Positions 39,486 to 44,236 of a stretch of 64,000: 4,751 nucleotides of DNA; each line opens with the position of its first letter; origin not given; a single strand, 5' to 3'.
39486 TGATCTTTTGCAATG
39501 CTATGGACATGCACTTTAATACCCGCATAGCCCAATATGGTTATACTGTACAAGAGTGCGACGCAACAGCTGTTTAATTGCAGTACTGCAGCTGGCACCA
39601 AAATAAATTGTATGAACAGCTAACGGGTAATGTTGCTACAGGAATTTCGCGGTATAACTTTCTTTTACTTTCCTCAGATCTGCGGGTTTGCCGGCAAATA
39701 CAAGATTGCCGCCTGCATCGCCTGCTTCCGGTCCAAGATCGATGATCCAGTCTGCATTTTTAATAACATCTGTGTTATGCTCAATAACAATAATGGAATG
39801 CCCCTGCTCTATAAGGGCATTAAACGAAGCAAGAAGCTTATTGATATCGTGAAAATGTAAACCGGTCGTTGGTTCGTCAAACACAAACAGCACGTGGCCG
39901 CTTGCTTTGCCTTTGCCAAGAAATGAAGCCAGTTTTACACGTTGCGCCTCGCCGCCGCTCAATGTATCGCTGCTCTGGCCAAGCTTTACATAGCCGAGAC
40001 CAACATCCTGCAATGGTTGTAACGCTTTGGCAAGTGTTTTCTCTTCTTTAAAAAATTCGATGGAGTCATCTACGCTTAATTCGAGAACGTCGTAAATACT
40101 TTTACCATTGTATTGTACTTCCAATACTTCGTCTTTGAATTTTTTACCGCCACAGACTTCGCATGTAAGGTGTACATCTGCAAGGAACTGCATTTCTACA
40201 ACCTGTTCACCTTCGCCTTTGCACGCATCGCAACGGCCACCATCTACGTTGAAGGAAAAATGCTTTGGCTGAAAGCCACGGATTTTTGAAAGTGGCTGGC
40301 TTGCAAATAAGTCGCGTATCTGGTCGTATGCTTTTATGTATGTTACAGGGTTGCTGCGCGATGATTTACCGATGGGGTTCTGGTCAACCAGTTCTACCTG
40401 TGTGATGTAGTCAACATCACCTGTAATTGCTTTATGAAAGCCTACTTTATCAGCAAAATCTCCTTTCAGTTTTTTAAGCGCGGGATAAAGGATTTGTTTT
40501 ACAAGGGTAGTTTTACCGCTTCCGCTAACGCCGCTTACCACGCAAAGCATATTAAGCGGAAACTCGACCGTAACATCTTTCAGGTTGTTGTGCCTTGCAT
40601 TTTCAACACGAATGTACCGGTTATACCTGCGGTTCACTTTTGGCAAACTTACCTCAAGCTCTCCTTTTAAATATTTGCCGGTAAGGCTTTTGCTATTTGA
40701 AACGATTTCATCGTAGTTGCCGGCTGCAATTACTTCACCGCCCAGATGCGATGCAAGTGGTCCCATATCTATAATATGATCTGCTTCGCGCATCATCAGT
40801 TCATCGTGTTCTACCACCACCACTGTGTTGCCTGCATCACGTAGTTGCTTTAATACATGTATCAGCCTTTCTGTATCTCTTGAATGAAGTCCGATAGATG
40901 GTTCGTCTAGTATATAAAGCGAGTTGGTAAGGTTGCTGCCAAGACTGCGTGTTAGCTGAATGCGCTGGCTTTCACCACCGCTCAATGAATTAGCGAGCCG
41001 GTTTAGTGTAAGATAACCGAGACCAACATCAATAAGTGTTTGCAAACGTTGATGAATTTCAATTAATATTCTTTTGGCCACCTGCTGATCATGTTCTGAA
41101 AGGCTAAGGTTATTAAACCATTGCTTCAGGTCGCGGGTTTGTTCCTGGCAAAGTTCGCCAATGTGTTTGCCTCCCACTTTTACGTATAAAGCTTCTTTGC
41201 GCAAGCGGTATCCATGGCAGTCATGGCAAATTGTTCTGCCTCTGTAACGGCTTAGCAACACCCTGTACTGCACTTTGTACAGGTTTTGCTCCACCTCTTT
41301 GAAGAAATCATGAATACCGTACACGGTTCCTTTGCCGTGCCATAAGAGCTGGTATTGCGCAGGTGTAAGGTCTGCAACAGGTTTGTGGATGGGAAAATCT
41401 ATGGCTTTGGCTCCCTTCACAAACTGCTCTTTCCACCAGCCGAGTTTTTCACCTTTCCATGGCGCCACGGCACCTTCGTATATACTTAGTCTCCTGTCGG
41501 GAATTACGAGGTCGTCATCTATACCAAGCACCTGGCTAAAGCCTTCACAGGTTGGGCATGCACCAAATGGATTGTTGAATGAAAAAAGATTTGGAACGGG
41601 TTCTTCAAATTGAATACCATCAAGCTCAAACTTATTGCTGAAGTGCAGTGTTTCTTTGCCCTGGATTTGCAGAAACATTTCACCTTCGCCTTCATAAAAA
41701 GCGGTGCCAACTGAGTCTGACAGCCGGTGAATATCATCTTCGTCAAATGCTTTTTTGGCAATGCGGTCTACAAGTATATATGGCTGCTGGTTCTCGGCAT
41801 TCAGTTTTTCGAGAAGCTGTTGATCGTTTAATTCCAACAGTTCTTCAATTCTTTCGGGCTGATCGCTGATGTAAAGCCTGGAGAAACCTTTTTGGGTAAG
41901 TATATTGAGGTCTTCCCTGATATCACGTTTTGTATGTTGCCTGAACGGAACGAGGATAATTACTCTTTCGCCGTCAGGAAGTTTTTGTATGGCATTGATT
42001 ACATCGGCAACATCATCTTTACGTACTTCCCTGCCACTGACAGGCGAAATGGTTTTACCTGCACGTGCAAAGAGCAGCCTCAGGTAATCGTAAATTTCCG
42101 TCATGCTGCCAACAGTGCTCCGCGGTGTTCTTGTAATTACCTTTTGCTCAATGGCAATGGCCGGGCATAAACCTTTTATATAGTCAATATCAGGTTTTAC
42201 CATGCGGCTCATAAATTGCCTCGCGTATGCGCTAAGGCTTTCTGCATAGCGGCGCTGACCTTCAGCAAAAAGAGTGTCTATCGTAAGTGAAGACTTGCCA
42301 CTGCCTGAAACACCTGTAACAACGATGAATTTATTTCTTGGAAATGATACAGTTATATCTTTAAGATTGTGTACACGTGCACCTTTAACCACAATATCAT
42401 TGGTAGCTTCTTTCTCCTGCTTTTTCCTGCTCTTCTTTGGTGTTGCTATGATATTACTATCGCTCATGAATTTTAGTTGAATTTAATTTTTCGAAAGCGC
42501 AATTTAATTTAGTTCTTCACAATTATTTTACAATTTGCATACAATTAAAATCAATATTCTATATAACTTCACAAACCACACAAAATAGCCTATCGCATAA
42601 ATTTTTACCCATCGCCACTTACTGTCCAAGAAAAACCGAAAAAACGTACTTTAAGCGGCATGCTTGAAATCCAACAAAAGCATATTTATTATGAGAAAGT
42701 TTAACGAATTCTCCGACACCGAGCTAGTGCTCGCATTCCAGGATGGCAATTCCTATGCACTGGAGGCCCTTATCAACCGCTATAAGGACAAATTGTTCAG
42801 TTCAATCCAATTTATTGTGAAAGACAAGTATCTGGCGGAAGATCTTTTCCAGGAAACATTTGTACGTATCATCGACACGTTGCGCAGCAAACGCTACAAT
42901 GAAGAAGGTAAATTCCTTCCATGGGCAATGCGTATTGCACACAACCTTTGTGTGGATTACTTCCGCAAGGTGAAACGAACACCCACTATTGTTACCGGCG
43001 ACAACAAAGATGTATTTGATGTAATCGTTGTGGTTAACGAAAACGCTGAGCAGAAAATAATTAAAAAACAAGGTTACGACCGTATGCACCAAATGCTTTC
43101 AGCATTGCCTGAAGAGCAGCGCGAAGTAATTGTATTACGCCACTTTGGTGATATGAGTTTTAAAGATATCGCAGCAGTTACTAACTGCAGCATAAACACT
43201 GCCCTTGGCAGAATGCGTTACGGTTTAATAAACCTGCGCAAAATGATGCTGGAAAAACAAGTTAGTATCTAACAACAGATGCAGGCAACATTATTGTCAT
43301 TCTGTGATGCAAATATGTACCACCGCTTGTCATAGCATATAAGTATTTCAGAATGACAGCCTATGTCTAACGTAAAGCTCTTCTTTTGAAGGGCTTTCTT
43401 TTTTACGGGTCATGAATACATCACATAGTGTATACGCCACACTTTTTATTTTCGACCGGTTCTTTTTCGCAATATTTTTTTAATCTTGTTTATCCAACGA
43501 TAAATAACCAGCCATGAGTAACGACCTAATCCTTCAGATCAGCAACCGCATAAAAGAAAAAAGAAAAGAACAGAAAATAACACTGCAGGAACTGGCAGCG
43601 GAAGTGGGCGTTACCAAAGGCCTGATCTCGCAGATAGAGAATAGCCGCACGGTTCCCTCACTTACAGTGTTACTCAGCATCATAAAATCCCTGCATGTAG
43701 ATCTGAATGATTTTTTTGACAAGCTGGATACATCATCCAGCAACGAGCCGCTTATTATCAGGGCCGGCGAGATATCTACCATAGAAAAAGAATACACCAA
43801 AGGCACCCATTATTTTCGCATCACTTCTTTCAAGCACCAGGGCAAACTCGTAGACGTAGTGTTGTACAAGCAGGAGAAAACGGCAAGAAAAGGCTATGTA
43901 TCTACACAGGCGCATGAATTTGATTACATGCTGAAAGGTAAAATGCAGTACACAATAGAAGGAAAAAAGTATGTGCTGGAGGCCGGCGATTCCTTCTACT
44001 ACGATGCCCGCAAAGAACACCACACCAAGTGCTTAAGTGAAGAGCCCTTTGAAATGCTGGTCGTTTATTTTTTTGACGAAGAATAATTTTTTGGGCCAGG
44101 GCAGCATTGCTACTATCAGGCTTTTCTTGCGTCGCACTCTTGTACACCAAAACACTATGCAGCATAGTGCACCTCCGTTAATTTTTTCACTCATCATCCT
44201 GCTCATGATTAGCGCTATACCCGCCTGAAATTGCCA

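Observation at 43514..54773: SusC/SusD-linked putative (amino)phosphonate utilisation locus with an XRE-cupin regulator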

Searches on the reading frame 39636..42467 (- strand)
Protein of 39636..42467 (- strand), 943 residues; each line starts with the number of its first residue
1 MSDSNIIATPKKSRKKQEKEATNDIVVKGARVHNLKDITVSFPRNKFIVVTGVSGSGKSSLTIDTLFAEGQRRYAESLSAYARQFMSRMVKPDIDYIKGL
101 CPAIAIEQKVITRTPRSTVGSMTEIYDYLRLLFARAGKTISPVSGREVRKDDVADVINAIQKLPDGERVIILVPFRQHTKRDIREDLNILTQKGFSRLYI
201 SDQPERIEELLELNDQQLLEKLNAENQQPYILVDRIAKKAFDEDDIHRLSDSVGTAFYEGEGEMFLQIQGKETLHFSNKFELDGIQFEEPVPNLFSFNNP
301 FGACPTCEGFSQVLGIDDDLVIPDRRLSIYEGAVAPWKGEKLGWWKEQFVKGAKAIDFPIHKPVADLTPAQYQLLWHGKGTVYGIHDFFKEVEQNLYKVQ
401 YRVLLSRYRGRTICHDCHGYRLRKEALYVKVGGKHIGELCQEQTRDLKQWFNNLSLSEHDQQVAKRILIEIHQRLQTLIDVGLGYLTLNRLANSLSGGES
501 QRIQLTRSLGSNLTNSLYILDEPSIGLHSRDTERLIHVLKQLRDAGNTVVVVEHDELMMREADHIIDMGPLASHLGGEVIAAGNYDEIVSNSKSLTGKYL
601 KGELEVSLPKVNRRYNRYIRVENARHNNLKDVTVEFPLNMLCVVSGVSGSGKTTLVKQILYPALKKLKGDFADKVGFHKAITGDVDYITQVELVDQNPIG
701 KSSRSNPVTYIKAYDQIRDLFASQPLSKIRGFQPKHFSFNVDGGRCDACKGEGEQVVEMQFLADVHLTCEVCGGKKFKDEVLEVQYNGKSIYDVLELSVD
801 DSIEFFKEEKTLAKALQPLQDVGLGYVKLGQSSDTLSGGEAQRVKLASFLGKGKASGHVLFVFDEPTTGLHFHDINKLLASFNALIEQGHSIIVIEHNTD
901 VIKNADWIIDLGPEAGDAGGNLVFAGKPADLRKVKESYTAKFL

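Call 16: search_protein_families(library=pfam, proteins=[window:39636-42467:-], max_evalue=0.001)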
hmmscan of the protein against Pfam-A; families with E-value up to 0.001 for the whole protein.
window:39636-42467:- (943 aa): 19 families
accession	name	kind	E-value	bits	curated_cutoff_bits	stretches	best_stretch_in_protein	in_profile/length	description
PF00005.33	ABC_tran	-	3e-19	70.4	25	1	629-867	1-136/137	ABC transporter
PF02463.25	SMC_N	-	5.5e-17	62.4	40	1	144-568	52-211/220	RecF/RecN/SMC N terminal domain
PF17755.6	UvrA_DNA-bind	-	6.7e-15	55.8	23.2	1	317-381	1-65/110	UvrA DNA-binding domain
PF17760.6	UvrA_inter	-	1.1e-12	48.2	23.3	1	154-268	4-107/109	UvrA interaction domain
PF13191.12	AAA_16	-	1.4e-09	39.1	32.6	0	641-674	26-63/167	AAA ATPase domain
PF20703.3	nSTAND1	-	2.3e-07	31.2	27.1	0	33-71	21-59/379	Novel STAND NTPase 1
PF13555.12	AAA_29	-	1.3e-06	28.5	27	0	39-62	16-39/61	P-loop containing region of AAA domain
PF25199.1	nSTAND_NTPase5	-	2.4e-06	27.9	34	0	641-664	43-66/145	Novel STAND NTPase 5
PF20720.3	nSTAND3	-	8.9e-06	25.9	27.2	0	639-666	17-44/155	Novel STAND NTPase 3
PF13401.12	AAA_22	-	1.1e-05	26.2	27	0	45-142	5-65/130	AAA domain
PF01443.25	Viral_helicase1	-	2.7e-05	24.5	21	0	642-662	1-21/228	Viral superfamily 1 RNA helicase core domain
PF03193.22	RsgA_GTPase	-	3.1e-05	24.3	30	0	25-62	87-123/174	RsgA GTPase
PF13304.12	AAA_21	-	3.3e-05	24.5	27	0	490-555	233-299/304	AAA domain, putative AbiEii toxin, Type IV TA system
PF06745.19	ATPase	-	0.00017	21.5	26.6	0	636-666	16-46/231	KaiC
PF13476.12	AAA_23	-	0.00018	22.6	27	0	630-665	11-44/201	AAA domain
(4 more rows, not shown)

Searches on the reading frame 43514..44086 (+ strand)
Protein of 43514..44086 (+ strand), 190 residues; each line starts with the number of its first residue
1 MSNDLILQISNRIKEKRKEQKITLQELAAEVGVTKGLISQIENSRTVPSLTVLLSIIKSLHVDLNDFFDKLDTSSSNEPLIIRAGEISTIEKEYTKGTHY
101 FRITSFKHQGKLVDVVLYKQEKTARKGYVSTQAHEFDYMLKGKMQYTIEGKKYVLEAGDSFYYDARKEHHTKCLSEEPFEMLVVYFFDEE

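Call 3: search_protein_families(library=pfam, proteins=[window:43514-44086:+], max_evalue=0.01)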
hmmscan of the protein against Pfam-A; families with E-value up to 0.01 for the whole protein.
window:43514-44086:+ (190 aa): 9 families
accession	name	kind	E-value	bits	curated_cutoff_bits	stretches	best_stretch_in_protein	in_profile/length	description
PF07883.17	Cupin_2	-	1e-13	51.2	27.2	1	133-185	18-70/70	Cupin domain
PF01381.28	HTH_3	-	1.3e-13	51.1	23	1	13-67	1-55/55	Helix-turn-helix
PF12844.13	HTH_19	-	5.7e-09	36.2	30.2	1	11-70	2-61/64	Helix-turn-helix domain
PF13560.12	HTH_31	-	4.3e-07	30.6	27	1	12-63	5-57/64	Helix-turn-helix domain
PF05899.18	Cupin_3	-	1.4e-05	25.1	23.5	1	118-167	10-60/74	EutQ-like cupin domain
PF13443.12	HTH_26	-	5.4e-05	23.8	22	1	12-68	1-58/63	Cro/C1-type HTH DNA-binding domain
PF02311.25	AraC_binding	-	0.00047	20.3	21.1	1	131-186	21-76/135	AraC-like ligand binding domain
PF04545.22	Sigma70_r4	-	0.00077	19.4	24.1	1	17-43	16-42/50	Sigma-70, region 4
PF13413.12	HTH_25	-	0.0022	18.2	24.6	1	13-45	2-34/62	Helix-turn-helix domain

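Call 4: search_protein_families(library=ncbifam, proteins=[window:43514-44086:+], max_evalue=0.01)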
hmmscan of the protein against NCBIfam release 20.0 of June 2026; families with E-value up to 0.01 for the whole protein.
window:43514-44086:+ (190 aa): 18 families
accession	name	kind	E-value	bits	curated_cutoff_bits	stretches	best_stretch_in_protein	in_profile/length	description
NF007408.0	PRK09943.1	equivalog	8.5e-14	51.5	211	1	7-172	6-167/185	HTH-type transcriptional regulator PuuR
TIGR03070.1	couple_hipB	subfamily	1.6e-09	37.6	71.65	1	8-63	2-57/58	type II toxin-antitoxin system Y4mF family antitoxin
NF007271.0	PRK09726.1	equivalog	2.2e-07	30.8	79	1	8-64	12-68/88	type II toxin-antitoxin system antitoxin HipB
NF006015.0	PRK08154.1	subfamily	2.7e-07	30.1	204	1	3-83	25-105/314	anaerobic benzoate catabolism transcriptional regulator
TIGR00270.2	TIGR00270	equivalog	3.1e-07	30.3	110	1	6-71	73-138/159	multiprotein bridging factor aMBF1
NF041951.1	phage_RstR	subfamily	4.4e-07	30.1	80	1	8-93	2-87/108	RstR family transcriptional repressor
NF047948.1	male_kill_WMK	equivalog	6.6e-07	29.1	300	1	7-94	161-249/300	WO male-killing family protein Wmk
NF046032.1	TransRegSlrRBacil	equivalog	1.2e-05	25.5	250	1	13-70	6-64/149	HTH-type transcriptional regulator SlrR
NF052239.1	antitox_spr1629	equivalog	1.9e-05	23.9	335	1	12-99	6-97/377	spr1629 family repressor/antitoxin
NF010465.0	PRK13890.1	equivalog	0.00012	22.2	96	1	18-74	15-71/121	conjugal transfer protein TrbA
NF003162.0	PRK04140.1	equivalog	0.00012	21.2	263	1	11-73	129-191/317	transcriptional regulator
NF007257.0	PRK09706.1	subfamily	0.00025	20.9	101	1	8-60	5-57/135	transcriptional repressor DicA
NF041677.1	trans_regClgR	equivalog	0.0011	19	170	1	9-67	9-67/113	transcriptional regulator ClgR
NF038139.1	Reg_Aceta_RamB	equivalog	0.0021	16.7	700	1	10-74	4-67/465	acetate metabolism transcriptional regulator RamB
NF000090.1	trans_reg_VanU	equivalog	0.0037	17.5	150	1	25-73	20-67/75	glycopeptide resistance transcriptional regulator VanU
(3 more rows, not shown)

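Call 77: search_solved_structures(query=window:43514-44083:+, max_evalue=0.001)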
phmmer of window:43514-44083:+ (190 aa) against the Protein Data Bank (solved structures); distinct sequences matched with E-value up to 0.001: 11.
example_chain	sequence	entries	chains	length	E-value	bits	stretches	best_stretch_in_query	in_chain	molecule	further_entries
9sf2_A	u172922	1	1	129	1e-06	32.2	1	12-70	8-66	Transcriptional regulator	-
2k9q_A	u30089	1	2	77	1.5e-06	31.7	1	8-72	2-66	uncharacterized protein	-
8tac_A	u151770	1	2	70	1.7e-06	31.5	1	8-58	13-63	DBP48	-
5tn0_A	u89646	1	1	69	2.2e-05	27.8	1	9-70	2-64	HTH-type transcriptional regulator SinR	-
3qq6_A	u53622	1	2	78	2.4e-05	27.7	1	9-70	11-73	HTH-type transcriptional regulator sinR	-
1y9q_A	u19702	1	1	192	3.2e-05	27.3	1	8-71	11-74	transcriptional regulator, HTH_3 family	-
1b0n_A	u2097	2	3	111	4.6e-05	26.8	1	9-71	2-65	PROTEIN (SINR PROTEIN) | HTH-TYPE TRANSCRIPTIONAL REGULATOR SINR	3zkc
3ivp_A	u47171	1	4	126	6.6e-05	26.3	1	12-70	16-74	Putative transposon-related DNA-binding protein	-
7zvm_A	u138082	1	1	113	0.00018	24.9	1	108-185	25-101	Mannose-6-phosphate isomerase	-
1utx_A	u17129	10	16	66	0.00063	23.1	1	9-69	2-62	CYLR2 | cytolysin regulator 2 | PUTATIVE TRANSCRIPTION REGULATOR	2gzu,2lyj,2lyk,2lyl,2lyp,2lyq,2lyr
2xiu_A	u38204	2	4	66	0.00086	22.7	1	9-69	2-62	CYLR2 | CYLR2 SYNONYM CYTOLYSIN REPRESSOR 2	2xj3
